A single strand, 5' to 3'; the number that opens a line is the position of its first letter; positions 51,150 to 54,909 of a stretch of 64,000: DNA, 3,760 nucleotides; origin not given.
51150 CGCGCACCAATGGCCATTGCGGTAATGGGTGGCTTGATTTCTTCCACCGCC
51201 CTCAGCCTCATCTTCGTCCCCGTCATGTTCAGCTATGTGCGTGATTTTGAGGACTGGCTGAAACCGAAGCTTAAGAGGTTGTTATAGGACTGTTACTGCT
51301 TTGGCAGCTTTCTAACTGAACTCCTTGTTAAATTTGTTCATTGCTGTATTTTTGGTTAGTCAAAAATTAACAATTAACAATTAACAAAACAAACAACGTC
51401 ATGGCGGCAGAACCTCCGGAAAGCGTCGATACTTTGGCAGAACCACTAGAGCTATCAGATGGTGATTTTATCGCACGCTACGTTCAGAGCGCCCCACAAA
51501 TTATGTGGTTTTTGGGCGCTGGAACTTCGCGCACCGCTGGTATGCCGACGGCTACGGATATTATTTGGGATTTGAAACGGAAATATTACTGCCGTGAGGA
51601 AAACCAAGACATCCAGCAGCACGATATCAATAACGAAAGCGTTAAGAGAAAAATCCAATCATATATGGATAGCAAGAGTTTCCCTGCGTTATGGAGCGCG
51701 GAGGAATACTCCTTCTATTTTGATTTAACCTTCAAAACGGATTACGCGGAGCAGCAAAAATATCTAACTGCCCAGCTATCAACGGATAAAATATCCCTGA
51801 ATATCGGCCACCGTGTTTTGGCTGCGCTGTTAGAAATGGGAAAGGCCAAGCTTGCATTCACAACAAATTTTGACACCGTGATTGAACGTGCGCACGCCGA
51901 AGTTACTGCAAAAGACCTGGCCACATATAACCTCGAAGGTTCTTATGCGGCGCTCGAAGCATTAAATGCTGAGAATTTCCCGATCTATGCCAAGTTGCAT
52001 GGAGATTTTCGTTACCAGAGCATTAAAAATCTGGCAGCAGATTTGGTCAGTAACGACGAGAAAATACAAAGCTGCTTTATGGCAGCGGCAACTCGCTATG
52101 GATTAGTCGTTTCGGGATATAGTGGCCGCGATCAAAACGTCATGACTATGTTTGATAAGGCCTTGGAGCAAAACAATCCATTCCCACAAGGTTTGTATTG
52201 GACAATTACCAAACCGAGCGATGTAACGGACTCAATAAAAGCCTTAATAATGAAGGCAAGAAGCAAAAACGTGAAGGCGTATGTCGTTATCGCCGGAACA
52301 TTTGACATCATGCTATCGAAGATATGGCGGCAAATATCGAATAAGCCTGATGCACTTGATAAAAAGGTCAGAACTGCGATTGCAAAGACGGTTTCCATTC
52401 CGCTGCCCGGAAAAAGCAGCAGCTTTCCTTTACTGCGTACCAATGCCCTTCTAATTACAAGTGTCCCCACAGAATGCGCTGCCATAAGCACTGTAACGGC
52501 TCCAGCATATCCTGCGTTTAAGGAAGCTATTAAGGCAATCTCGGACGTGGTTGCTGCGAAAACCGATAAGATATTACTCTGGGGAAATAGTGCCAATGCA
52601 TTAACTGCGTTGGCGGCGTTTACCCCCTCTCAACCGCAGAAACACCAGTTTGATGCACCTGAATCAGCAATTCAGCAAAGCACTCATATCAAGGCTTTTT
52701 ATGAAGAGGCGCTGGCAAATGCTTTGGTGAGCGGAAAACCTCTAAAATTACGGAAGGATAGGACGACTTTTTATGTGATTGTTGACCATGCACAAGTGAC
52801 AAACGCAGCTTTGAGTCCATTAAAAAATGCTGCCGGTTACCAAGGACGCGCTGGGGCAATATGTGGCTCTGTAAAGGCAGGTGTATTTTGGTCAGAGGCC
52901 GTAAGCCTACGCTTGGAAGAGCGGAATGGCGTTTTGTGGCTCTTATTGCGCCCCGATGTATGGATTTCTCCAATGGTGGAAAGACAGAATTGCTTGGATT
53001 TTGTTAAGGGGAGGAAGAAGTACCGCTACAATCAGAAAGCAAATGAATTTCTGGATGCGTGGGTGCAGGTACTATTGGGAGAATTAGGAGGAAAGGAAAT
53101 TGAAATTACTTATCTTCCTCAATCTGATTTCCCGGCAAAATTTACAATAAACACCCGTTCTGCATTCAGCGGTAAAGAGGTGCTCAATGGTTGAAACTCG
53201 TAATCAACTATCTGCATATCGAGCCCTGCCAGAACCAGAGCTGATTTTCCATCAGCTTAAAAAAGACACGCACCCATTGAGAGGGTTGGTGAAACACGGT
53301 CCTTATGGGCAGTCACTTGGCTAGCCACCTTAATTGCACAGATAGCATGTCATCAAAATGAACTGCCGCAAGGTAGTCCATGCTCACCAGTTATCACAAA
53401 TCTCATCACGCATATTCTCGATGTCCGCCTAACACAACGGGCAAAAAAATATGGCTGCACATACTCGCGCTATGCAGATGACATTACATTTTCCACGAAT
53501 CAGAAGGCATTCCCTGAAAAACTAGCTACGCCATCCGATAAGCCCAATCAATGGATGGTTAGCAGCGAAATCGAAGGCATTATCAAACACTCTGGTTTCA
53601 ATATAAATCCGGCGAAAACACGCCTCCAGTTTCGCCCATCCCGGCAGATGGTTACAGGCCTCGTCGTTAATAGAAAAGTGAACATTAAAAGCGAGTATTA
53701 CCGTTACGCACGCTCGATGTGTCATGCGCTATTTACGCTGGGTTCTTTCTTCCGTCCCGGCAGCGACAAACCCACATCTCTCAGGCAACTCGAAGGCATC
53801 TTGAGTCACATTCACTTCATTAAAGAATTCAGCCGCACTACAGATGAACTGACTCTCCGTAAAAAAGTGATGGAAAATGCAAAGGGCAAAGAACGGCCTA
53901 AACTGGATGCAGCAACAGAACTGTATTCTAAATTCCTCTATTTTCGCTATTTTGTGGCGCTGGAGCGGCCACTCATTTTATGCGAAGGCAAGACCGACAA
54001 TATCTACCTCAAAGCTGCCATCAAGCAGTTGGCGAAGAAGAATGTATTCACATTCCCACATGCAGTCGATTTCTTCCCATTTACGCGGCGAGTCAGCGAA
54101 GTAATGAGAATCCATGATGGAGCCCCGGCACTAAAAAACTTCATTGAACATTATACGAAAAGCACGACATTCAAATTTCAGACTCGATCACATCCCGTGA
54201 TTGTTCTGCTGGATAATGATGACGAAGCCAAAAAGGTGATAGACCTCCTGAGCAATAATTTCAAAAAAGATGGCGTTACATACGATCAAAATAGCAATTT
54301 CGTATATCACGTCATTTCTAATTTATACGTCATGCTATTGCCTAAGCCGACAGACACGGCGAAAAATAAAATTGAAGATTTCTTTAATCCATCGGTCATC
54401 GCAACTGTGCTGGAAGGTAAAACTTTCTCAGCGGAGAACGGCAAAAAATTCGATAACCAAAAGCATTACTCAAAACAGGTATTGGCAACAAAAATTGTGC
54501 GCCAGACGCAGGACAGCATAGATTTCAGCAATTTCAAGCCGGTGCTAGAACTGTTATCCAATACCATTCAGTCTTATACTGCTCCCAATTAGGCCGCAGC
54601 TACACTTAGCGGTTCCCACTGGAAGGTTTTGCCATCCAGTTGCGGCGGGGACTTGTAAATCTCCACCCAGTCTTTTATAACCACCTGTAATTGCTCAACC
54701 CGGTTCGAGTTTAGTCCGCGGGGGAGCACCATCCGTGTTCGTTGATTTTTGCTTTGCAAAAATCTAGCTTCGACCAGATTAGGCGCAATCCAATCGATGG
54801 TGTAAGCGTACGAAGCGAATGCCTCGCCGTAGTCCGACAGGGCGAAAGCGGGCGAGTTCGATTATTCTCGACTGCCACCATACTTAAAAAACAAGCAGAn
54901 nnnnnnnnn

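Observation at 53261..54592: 5'-truncated retron-type RT-TOPRIM fused at the pAgo breakpoint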

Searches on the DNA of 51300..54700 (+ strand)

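Call 6: search_dna_similar(query=window:51300-54700:+, collection=ecoli_genomes, mode=near, max_rows=20)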
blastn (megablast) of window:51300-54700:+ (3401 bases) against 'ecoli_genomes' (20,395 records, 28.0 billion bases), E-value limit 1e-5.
No match.

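Call 53: search_rna_families(source=L001, start=1, end=400, threshold=evalue, max_evalue=1)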
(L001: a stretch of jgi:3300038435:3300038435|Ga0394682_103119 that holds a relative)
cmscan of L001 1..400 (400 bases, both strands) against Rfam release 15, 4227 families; matches with E-value up to 1: 1.
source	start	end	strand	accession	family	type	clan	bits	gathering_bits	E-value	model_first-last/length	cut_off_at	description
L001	259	284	-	RF01144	sR17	Gene; snRNA; snoRNA; CD-box;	-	16.8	36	0.13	1-55/55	no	Small nucleolar RNA sR17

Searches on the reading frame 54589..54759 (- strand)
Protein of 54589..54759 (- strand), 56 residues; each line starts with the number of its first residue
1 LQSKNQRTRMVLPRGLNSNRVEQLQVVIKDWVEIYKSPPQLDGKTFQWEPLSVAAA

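Call 34: search_protein_families(library=pfam, proteins=[window:54589-54759:-], max_evalue=0.01)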
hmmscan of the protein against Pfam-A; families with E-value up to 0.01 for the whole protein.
window:54589-54759:- (56 aa): 0 families

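Call 47: search_protein_representatives(protein=window:54589-54759:-)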
Query: 56 residues. Proteins with E-value up to 0.001 (for the whole library): 15; up to 1e-10: 8; up to 1e-30: 0. The best 15 are listed.
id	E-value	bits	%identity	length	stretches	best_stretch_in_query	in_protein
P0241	3.3e-21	89.5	85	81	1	4-55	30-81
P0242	7.0e-19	82.3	87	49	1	10-55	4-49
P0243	6.4e-18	79.3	88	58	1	7-48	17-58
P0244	4.4e-17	76.7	84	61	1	10-52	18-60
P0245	3.5e-15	70.7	73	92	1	5-49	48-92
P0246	7.6e-14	66.6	71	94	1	8-52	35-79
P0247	9.1e-14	66.3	74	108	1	8-49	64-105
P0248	1.9e-11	59.1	67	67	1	9-50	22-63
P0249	1.9e-10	56.0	70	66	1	16-55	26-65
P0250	3.7e-07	45.7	60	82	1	10-51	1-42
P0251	1.0e-06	44.4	54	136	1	8-55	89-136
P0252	1.7e-04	37.5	48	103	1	12-53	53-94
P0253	3.4e-04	36.5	48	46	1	10-55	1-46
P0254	5.7e-04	35.8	43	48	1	10-53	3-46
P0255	9.7e-04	35.1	38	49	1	9-55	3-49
